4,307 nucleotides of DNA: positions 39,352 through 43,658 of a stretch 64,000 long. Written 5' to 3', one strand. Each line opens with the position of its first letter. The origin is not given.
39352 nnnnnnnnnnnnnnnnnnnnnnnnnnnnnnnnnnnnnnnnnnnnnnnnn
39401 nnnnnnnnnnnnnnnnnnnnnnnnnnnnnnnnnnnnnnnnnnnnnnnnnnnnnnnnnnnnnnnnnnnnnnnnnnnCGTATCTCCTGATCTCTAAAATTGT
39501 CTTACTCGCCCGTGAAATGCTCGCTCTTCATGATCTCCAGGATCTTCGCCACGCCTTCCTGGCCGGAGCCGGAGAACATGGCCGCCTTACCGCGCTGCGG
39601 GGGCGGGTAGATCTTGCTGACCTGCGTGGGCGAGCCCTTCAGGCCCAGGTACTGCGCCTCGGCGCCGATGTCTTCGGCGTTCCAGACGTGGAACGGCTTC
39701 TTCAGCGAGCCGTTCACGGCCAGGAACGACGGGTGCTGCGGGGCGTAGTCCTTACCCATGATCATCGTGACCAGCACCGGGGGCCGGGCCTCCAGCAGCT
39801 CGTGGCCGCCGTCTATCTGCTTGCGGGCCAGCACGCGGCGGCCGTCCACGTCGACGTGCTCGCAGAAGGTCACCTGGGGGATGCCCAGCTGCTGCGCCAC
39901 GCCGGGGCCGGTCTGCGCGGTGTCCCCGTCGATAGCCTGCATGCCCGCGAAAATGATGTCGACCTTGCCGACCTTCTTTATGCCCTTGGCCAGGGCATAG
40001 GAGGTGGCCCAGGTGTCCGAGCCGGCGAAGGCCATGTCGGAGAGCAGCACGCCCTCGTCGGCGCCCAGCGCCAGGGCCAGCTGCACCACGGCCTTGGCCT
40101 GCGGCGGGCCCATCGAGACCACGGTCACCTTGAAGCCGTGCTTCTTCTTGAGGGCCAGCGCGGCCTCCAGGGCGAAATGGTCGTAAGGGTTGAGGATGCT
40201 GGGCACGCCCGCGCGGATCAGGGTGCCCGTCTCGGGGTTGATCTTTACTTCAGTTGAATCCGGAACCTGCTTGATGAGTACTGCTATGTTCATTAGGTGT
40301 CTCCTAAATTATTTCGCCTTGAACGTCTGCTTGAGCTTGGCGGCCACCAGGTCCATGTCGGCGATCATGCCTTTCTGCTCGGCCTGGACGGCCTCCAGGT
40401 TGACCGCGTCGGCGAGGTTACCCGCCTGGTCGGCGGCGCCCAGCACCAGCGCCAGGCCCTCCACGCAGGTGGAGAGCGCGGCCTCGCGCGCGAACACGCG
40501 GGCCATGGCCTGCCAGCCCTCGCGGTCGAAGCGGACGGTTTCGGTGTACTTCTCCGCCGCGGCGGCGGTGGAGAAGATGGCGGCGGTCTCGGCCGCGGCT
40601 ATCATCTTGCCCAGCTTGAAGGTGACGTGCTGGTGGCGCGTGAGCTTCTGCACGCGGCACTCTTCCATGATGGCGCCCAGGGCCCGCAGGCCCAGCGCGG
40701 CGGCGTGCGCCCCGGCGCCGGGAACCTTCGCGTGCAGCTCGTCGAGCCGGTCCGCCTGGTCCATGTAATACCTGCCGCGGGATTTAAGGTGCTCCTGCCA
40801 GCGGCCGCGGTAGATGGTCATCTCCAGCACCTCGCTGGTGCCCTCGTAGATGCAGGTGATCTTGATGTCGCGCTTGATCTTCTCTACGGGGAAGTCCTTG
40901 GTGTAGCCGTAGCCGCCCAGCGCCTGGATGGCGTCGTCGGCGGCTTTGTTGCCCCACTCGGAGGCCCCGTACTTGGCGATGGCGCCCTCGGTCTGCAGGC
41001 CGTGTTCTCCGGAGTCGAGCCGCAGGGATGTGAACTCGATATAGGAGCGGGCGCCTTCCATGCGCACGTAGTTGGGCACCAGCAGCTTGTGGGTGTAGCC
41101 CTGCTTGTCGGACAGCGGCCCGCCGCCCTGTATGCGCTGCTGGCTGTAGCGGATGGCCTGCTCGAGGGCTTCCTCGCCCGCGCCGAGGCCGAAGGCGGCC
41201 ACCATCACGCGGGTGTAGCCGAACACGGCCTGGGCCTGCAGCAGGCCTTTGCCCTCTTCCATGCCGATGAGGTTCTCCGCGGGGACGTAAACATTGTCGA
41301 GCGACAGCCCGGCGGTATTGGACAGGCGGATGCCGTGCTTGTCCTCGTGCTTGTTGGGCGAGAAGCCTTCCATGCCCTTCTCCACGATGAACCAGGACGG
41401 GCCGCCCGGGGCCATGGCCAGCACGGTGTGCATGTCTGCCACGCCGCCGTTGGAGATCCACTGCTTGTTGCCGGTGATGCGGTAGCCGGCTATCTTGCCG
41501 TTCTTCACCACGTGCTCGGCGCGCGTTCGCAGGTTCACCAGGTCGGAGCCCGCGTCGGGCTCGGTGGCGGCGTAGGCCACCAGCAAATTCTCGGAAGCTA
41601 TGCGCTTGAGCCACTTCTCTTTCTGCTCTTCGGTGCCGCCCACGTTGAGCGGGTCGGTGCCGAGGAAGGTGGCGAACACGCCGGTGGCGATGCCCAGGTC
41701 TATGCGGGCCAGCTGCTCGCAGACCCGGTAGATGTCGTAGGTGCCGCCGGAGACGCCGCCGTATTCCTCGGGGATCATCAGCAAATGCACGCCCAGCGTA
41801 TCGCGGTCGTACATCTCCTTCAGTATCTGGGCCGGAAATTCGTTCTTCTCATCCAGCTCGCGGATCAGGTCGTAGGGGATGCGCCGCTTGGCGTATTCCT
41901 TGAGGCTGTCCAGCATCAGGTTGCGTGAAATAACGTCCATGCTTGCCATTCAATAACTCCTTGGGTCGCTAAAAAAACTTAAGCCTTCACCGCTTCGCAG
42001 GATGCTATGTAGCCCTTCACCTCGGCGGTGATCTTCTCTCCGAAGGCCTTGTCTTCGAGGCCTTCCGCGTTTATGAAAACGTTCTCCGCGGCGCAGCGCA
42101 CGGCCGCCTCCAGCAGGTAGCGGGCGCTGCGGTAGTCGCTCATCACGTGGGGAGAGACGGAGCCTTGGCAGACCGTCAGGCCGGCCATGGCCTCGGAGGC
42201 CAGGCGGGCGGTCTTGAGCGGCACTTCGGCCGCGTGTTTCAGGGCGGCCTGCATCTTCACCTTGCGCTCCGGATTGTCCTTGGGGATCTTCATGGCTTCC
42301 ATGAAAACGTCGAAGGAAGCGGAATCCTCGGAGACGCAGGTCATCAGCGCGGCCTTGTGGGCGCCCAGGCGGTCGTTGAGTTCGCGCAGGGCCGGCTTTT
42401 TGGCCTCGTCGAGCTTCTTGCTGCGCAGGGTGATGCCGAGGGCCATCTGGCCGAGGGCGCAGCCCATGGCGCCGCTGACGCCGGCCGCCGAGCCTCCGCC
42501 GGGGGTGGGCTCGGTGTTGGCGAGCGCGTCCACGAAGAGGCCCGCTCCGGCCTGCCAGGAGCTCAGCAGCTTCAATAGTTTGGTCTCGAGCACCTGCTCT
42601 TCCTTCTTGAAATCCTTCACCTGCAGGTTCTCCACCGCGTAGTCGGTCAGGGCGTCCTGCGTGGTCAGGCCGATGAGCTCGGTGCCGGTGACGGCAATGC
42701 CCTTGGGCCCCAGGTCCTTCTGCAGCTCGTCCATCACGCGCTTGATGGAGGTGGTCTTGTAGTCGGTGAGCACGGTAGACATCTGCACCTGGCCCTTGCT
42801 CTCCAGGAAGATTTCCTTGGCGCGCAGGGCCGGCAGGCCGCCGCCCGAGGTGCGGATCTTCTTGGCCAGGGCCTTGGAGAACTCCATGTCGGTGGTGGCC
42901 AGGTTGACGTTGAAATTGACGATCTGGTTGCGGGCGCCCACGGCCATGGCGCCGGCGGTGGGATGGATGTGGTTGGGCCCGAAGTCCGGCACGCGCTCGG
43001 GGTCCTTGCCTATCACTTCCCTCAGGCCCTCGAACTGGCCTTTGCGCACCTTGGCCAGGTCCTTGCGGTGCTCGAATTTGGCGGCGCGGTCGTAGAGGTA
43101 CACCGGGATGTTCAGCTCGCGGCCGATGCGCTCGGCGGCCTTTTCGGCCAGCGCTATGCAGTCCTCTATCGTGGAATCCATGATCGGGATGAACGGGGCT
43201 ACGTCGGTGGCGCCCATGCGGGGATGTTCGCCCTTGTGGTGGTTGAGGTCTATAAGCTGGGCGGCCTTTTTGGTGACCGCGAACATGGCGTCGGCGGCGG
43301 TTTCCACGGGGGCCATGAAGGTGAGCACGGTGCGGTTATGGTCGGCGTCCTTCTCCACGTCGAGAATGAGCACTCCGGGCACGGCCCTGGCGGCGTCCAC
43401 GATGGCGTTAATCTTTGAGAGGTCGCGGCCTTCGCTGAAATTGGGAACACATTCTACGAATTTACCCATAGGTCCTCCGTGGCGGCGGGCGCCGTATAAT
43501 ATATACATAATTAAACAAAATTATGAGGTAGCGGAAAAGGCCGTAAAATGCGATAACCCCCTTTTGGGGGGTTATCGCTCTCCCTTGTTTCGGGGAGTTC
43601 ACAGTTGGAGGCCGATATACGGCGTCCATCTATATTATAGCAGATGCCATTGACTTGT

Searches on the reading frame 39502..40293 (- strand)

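Call 5: search_protein_families(library=pfam, proteins=[window:39502-40293:-], max_evalue=0.01)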
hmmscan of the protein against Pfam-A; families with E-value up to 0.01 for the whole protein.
window:39502-40293:- (263 aa): 1 family
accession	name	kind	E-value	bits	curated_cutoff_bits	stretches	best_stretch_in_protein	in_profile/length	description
PF01012.27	ETF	-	1.7e-40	139.2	26.7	1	23-178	2-156/181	Electron transfer flavoprotein domain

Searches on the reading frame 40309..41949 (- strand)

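Call 5: search_protein_families(library=pfam, proteins=[window:40309-41949:-], max_evalue=0.01)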
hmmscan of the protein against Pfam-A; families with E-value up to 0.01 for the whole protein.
window:40309-41949:- (546 aa): 6 families
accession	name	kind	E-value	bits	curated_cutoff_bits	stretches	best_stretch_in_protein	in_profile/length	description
PF00441.29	Acyl-CoA_dh_1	-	2.8e-35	122.1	22.4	1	233-381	1-147/150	Acyl-CoA dehydrogenase, C-terminal domain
PF02771.21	Acyl-CoA_dh_N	-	6.7e-21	75.2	22.9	1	11-120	6-112/113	Acyl-CoA dehydrogenase, N-terminal domain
PF02770.24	Acyl-CoA_dh_M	-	1.7e-20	73.5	33.3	1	125-220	1-97/97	Acyl-CoA dehydrogenase, middle domain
PF08028.16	Acyl-CoA_dh_2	-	4.3e-12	46.9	22.7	1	249-372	2-133/134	Acyl-CoA dehydrogenase, C-terminal domain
PF22924.1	ACOX_C_alpha1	-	6.3e-06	26.5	27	1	324-381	109-166/169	Acyl-CoA oxidase, C-alpha1 domain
PF03241.18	HpaB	-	0.003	17.2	25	1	418-469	24-75/202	4-hydroxyphenylacetate 3-hydroxylase C terminal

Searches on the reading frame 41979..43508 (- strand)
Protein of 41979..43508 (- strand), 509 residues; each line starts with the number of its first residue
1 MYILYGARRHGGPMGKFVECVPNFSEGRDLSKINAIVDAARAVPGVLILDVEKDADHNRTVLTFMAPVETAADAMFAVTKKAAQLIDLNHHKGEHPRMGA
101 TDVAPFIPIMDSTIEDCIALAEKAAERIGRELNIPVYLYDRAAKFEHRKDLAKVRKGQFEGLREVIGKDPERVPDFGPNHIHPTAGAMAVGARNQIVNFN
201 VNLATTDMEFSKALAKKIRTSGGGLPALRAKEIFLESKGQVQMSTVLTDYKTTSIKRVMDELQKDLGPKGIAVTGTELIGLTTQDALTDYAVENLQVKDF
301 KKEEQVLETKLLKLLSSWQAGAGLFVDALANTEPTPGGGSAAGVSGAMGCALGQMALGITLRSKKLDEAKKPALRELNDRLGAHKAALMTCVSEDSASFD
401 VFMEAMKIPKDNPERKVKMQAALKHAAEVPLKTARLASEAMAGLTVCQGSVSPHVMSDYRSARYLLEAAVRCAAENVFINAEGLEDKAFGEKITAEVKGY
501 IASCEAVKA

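Call 5: search_protein_families(library=pfam, proteins=[window:41979-43508:-], max_evalue=0.01)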
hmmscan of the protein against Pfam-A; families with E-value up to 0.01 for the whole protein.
window:41979-43508:- (509 aa): 3 families
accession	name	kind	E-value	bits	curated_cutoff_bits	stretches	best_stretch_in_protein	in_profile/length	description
PF07837.17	FTCD_N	-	5.8e-70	235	27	1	18-193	2-176/176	Formiminotransferase domain, N-terminal subdomain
PF04961.17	FTCD_C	-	1.9e-44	152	24.5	1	325-498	5-181/182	Formiminotransferase-cyclodeaminase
PF02971.19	FTCD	-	8.3e-15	55.4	24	1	197-294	3-109/145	Formiminotransferase domain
